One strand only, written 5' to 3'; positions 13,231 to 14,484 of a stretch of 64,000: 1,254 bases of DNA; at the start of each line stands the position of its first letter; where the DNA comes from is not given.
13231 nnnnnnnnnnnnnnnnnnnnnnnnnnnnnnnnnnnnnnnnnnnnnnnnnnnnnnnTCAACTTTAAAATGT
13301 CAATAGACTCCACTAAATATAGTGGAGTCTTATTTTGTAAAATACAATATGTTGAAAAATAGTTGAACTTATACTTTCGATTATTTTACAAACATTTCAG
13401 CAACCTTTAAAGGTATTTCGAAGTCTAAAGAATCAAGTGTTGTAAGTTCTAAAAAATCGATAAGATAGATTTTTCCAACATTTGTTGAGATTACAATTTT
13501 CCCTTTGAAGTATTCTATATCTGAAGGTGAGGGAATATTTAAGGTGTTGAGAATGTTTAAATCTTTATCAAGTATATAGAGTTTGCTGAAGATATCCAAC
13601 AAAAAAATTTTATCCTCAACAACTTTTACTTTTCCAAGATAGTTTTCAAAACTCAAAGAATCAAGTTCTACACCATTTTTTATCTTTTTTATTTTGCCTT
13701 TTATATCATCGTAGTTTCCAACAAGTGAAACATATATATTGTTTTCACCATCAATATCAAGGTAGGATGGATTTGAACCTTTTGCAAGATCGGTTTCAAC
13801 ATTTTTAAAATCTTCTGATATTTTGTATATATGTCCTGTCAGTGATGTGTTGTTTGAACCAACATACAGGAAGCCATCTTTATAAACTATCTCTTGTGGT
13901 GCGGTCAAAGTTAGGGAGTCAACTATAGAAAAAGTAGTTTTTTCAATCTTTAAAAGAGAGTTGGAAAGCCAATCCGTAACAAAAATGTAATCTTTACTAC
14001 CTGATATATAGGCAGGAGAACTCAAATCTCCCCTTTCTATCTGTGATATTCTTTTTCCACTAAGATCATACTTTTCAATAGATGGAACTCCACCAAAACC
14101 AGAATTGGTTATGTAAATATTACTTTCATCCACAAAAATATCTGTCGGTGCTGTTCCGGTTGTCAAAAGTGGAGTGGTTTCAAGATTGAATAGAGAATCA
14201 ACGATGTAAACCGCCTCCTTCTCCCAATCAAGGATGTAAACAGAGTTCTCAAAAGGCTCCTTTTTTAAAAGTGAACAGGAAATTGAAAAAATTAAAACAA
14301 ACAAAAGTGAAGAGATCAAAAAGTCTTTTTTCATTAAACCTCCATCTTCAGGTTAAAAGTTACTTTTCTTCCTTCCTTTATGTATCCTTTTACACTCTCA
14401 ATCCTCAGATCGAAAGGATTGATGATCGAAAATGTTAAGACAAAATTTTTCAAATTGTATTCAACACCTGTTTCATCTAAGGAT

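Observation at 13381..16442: Cobalamin riboswitch controlling a TonB-dependent-receptor-like protein translationally coupled to a lipoprotein: candidate outer-membrane B12 capture system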

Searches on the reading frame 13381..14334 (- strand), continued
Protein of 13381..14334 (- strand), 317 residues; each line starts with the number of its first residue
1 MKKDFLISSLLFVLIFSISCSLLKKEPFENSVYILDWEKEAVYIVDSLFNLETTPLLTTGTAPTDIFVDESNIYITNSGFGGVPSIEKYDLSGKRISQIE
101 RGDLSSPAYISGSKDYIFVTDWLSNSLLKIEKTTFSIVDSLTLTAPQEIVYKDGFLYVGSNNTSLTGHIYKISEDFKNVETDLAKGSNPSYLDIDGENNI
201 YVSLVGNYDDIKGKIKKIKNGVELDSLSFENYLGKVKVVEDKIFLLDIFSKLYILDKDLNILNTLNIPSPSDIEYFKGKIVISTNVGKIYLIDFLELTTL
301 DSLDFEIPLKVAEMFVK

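Call 61: search_solved_structures(query=A3, max_evalue=1, show_alignments=5)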
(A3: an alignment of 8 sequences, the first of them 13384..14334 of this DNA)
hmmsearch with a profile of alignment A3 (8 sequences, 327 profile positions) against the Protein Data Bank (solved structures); distinct sequences matched with E-value up to 1: 49.
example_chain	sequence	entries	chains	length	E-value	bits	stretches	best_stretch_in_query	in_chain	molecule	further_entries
1l0q_A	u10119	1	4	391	9.5e-31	110.2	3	30-207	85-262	Surface layer protein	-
8ptf_A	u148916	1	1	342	7.2e-20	74.5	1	52-291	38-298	YncE family protein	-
8ptd_A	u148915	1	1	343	7.2e-20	74.5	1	52-291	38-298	YncE family protein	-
8blw_B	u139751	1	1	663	4.6e-19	71.8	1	31-291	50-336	YncE family protein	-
8p97_B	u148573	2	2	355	2.8e-14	56.1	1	1-213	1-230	Putative surface layer protein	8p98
3dsm_A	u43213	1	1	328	1.8e-12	50.2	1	38-213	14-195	uncharacterized protein BACUNI_02894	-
8bmy_A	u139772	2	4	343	2e-12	50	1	37-213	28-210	Putative surface layer protein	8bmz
8baz_A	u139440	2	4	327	2.3e-12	49.8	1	38-213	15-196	Surface layer protein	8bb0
8bn0_A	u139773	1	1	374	3.1e-12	49.4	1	37-213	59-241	Putative surface layer protein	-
8okv_B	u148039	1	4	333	3.2e-12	49.3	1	27-213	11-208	Putative surface layer protein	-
8bai_A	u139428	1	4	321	3.9e-12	49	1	38-213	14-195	Surface layer protein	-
8bmx_D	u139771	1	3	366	4e-12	49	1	36-213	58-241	YncE family protein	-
8puj_A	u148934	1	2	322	2.3e-11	46.5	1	30-213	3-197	YncE family protein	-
3bws_A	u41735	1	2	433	4.2e-10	42.4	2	111-207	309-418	protein Lp49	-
5c2v_B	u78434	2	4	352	6.6e-08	35.1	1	112-237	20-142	HYDRAZINE SYNTHASE BETA SUBUNIT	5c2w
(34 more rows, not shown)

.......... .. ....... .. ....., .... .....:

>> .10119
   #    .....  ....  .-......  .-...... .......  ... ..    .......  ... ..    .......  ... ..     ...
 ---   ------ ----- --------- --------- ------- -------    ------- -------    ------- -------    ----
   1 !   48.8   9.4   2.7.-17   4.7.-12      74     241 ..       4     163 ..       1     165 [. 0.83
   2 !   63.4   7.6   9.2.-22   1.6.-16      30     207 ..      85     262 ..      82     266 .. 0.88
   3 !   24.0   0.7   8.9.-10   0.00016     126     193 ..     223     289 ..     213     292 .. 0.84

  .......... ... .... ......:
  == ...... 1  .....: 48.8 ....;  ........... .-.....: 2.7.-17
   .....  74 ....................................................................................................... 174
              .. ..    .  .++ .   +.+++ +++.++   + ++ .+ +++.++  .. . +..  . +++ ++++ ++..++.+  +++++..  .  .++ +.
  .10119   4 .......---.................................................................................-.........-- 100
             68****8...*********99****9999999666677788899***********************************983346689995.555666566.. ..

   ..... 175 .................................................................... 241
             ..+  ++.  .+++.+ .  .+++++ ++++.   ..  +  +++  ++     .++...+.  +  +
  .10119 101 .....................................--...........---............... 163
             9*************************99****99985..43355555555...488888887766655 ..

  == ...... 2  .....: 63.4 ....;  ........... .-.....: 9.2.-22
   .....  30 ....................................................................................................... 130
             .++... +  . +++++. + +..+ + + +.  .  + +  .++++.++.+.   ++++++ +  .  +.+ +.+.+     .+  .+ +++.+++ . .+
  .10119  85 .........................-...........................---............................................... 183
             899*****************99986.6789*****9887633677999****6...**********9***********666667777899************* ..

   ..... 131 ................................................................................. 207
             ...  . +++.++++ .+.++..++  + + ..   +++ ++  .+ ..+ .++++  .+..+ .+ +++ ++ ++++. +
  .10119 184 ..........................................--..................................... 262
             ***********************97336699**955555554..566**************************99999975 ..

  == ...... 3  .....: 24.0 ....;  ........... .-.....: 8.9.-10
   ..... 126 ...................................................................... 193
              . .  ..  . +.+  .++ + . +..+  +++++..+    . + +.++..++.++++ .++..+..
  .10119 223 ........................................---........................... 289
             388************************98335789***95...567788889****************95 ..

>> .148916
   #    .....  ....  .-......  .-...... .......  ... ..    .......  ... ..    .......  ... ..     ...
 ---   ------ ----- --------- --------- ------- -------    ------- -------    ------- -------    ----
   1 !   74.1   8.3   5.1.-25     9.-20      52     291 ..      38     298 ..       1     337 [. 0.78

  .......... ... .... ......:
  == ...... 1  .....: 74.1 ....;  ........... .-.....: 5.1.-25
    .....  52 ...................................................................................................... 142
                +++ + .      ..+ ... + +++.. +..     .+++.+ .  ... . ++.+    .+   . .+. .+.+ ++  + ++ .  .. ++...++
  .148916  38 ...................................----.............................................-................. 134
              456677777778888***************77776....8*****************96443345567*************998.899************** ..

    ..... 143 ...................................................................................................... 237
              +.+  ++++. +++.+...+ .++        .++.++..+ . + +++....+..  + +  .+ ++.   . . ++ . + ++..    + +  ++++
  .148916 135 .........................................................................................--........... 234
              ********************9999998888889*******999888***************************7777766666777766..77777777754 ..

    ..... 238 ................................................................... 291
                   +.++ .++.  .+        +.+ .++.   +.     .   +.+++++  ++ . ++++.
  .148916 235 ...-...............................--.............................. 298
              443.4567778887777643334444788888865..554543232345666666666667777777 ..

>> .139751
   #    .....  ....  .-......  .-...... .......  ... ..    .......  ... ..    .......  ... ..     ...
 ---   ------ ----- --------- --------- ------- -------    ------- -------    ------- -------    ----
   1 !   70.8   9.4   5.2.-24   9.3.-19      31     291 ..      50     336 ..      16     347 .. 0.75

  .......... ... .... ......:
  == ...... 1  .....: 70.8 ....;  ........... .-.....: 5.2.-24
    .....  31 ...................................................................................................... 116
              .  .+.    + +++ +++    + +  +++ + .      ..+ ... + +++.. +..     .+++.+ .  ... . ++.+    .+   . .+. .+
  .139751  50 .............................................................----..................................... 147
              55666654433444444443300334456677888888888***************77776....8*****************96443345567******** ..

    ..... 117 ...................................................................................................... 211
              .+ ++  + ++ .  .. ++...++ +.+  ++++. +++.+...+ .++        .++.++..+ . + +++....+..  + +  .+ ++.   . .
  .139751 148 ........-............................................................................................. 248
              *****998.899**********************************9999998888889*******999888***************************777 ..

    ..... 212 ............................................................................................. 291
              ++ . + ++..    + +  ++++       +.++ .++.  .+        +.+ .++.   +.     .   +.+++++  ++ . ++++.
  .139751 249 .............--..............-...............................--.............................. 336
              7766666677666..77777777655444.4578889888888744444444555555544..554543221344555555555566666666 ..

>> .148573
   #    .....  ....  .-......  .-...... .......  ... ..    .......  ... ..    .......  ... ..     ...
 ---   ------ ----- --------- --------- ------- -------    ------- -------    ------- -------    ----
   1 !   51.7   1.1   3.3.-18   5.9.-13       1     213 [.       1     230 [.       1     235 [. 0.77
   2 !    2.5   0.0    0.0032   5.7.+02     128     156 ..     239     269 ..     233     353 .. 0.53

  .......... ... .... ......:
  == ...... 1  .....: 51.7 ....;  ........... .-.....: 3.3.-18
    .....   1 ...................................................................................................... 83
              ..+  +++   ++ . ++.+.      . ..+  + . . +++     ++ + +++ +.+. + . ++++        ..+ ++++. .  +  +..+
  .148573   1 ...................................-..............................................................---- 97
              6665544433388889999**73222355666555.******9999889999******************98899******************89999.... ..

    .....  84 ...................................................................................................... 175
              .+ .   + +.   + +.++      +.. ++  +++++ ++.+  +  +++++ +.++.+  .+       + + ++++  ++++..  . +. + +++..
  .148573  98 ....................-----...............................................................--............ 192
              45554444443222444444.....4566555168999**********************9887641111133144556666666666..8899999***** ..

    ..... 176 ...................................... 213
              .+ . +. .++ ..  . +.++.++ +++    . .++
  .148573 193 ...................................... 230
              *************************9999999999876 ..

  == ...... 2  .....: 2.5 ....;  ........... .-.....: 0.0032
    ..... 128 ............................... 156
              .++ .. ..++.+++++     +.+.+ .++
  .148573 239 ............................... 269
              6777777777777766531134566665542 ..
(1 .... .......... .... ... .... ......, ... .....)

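Call 62: search_protein_representatives(alignment_id=A5)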
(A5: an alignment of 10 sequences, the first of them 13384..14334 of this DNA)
Query: 10 sequences, 326 profile positions. Proteins with E-value up to 0.001 (for the whole library): 19815; up to 1e-10: 2577; up to 1e-30: 36. The best 150 are listed.
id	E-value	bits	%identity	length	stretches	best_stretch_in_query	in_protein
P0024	7.3e-159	544.6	-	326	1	1-326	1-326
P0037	3.8e-117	407.5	-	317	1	6-314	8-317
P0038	5.7e-99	347.8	-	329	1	8-326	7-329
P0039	3.6e-95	335.3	-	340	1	6-324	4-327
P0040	2.2e-84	299.9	-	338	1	7-324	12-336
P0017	1.1e-80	287.7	-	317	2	1-167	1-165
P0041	8.4e-74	265.1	-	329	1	1-322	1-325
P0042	4.9e-73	262.6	-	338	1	7-325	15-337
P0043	5.2e-55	203.3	-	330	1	1-323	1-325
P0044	2.5e-51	191.2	-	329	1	5-323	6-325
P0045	2.1e-49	184.9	-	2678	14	107-239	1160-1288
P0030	1.7e-48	181.9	-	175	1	1-120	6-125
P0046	1.2e-45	172.6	-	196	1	146-324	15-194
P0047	5.5e-45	170.4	-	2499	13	71-169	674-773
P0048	2.2e-43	165.1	-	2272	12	61-239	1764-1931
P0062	1.7e-32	129.3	-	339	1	5-322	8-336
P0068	7.2e-31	124.0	-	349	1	6-321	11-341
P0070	1.9e-30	122.6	-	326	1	7-323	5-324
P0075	9.5e-29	117.0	-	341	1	9-323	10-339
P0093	5.8e-27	111.1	-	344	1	5-322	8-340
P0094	6.2e-27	111.0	-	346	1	7-320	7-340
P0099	1.6e-26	109.7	-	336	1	1-323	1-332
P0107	3.0e-26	108.8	-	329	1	1-323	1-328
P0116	1.5e-25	106.5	-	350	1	5-323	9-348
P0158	1.9e-23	99.6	-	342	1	1-322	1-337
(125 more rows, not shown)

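Call 63: search_protein_families(library=pfam, proteins=[P0062, P0068, P0070, P0075, P0093, P0094, P0099, P0107, P0116, P0158], max_evalue=0.001)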
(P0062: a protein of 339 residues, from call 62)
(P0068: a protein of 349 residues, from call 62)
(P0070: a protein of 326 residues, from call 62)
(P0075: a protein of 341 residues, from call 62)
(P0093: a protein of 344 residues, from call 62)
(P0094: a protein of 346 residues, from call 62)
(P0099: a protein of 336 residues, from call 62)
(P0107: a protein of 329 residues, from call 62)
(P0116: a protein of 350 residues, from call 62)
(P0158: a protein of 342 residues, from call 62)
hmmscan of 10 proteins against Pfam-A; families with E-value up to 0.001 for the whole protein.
P0062 (339 aa): 1 family
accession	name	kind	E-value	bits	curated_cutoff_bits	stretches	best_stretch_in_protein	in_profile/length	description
PF21783.3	YNCE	-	2e-06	27.9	27.1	0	76-158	254-336/339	YNCE-like beta-propeller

P0068 (349 aa): 3 families
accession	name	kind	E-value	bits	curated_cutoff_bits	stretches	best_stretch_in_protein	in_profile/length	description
PF16819.11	DUF5074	-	2.4e-05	24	27.2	1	114-238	105-222/353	Domain of unknown function (DUF5074)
PF21783.3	YNCE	-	9.7e-05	22.3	27.1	0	76-154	254-331/339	YNCE-like beta-propeller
PF13964.12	Kelch_6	-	0.00036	20.9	25.3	0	154-187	7-39/50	Kelch motif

P0070 (326 aa): 2 families
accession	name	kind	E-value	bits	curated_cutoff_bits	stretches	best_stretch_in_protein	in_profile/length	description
PF21783.3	YNCE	-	5.1e-05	23.2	27.1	1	49-151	231-335/339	YNCE-like beta-propeller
PF16819.11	DUF5074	-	8.6e-05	22.2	27.2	1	107-195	149-232/353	Domain of unknown function (DUF5074)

P0075 (341 aa): 2 families
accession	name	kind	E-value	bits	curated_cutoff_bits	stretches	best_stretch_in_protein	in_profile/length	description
PF21783.3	YNCE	-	2.4e-08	34.1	27.1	0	119-205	251-330/339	YNCE-like beta-propeller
PF16819.11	DUF5074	-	3.7e-06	26.7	27.2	1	120-234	107-213/353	Domain of unknown function (DUF5074)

P0093 (344 aa): 2 families
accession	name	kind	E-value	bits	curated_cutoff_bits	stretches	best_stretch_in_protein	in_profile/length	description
PF21783.3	YNCE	-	4.3e-08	33.3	27.1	1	63-200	197-331/339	YNCE-like beta-propeller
PF10282.15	Lactonase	-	0.00085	19.1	21.7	0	52-95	279-322/344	Lactonase, 7-bladed beta-propeller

P0094 (346 aa): 2 families
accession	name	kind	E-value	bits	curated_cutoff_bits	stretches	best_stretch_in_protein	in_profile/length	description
PF21783.3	YNCE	-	9.6e-08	32.2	27.1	0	18-71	24-75/339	YNCE-like beta-propeller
PF16819.11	DUF5074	-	0.00019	21.1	27.2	0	118-218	107-201/353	Domain of unknown function (DUF5074)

P0099 (336 aa): 1 family
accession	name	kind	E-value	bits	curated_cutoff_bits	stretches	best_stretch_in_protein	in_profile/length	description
PF16819.11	DUF5074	-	6.7e-05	22.5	27.2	0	242-318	144-221/353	Domain of unknown function (DUF5074)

P0107 (329 aa): 2 families
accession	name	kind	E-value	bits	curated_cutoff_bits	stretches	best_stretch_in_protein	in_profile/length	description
PF21783.3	YNCE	-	1.7e-05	24.7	27.1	1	34-151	213-332/339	YNCE-like beta-propeller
PF08450.18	SGL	-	0.00026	21.1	26.3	0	278-320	181-225/246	SMP-30/Gluconolactonase/LRE-like region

P0116 (350 aa): 1 family
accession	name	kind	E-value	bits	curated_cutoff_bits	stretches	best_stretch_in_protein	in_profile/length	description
PF10282.15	Lactonase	-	9.6e-07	28.8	21.7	0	197-276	30-113/344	Lactonase, 7-bladed beta-propeller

P0158 (342 aa): 3 families
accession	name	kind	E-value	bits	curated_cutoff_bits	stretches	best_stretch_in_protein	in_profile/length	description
PF16819.11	DUF5074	-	7.6e-12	45.4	27.2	1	129-241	114-220/353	Domain of unknown function (DUF5074)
PF08450.18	SGL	-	1.5e-05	25.1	26.3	0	123-271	52-207/246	SMP-30/Gluconolactonase/LRE-like region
PF13964.12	Kelch_6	-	9.2e-05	22.8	25.3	0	205-240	5-41/50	Kelch motif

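Call 65: find_encoding_contigs(protein=P0029, flank=5000, max_places=2)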
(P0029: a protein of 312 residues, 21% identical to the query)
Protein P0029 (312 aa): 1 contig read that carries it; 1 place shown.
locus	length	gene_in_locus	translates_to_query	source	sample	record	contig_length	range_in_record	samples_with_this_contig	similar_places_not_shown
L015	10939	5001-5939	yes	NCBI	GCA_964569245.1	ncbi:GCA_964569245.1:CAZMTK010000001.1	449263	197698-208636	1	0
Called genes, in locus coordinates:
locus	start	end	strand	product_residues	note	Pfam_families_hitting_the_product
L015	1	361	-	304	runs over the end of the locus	PF00005:ABC_tran, PF13304:AAA_21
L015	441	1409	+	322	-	PF03706:LPG_synthase_TM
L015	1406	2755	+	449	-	PF00890:FAD_binding_2 (faint), PF01266:DAO (weak), PF01593:Amino_oxidase, PF13450:NAD_binding_8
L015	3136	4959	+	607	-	PF00593:TonB_dep_Rec_b-barrel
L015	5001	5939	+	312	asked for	-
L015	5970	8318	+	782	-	PF13439:Glyco_transf_4, PF13579:Glyco_trans_4_4, PF00534:Glycos_transf_1, PF13692:Glyco_trans_1_4, PF20706:GT4-conflict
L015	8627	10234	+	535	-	PF00246:Peptidase_M14, PF13620:CarboxypepD_reg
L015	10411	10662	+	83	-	PF01016:Ribosomal_L27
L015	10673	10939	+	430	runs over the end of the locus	PF07969:Amidohydro_3 (weak), PF01979:Amidohydro_1, PF07969:Amidohydro_3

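Call 66: find_encoding_contigs(protein=P0024, flank=5000, max_places=2)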
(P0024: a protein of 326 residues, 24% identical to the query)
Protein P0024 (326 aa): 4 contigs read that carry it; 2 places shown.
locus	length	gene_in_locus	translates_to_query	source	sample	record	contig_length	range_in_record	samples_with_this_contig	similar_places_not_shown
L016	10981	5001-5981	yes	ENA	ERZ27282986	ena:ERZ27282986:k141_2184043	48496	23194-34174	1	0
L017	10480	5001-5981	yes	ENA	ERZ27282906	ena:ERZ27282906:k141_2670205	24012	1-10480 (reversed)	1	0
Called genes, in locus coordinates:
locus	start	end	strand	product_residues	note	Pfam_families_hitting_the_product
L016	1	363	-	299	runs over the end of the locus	PF02463:SMC_N (faint), PF00005:ABC_tran, PF13304:AAA_21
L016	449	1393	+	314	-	PF03706:LPG_synthase_TM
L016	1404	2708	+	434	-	PF01266:DAO (faint), PF01593:Amino_oxidase, PF13450:NAD_binding_8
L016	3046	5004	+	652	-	PF00593:TonB_dep_Rec_b-barrel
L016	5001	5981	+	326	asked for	-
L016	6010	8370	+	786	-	PF13439:Glyco_transf_4, PF13579:Glyco_trans_4_4, PF20706:GT4-conflict (weak), PF00534:Glycos_transf_1, PF13692:Glyco_trans_1_4, PF13524:Glyco_trans_1_2 (faint)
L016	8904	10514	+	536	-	PF00246:Peptidase_M14, PF13620:CarboxypepD_reg (weak)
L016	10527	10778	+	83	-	PF01016:Ribosomal_L27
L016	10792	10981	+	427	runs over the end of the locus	PF01979:Amidohydro_1, PF07969:Amidohydro_3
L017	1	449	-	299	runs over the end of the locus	PF02463:SMC_N (faint), PF00005:ABC_tran, PF13304:AAA_21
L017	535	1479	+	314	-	PF03706:LPG_synthase_TM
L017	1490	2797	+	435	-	PF01266:DAO (faint), PF01593:Amino_oxidase, PF13450:NAD_binding_8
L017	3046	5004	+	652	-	PF00593:TonB_dep_Rec_b-barrel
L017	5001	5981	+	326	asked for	-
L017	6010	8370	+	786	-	PF13439:Glyco_transf_4, PF13579:Glyco_trans_4_4, PF20706:GT4-conflict (weak), PF00534:Glycos_transf_1, PF13692:Glyco_trans_1_4, PF13524:Glyco_trans_1_2 (faint)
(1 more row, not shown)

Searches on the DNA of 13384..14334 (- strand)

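Call 67: search_rna_families(sources=[L015, L016], threshold=gathering)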
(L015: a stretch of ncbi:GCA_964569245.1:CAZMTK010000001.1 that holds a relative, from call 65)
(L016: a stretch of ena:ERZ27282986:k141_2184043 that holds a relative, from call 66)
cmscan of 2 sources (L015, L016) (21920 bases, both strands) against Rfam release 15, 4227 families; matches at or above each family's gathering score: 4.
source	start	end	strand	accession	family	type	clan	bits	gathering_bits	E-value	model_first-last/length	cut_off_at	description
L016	2838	2961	+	RF00174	Cobalamin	Cis-reg; riboswitch;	CL00101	79.7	31.5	1.9e-18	45-169/189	no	Cobalamin riboswitch aptamer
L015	2797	2915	+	RF00174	Cobalamin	Cis-reg; riboswitch;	CL00101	72.5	31.5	2.1e-16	45-169/189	no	Cobalamin riboswitch aptamer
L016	8427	8500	+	RF00005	tRNA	Gene; tRNA;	CL00001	66.5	29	9.9e-13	1-71/71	no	tRNA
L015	8436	8509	-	RF00005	tRNA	Gene; tRNA;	CL00001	64.6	29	3.3e-12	1-71/71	no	tRNA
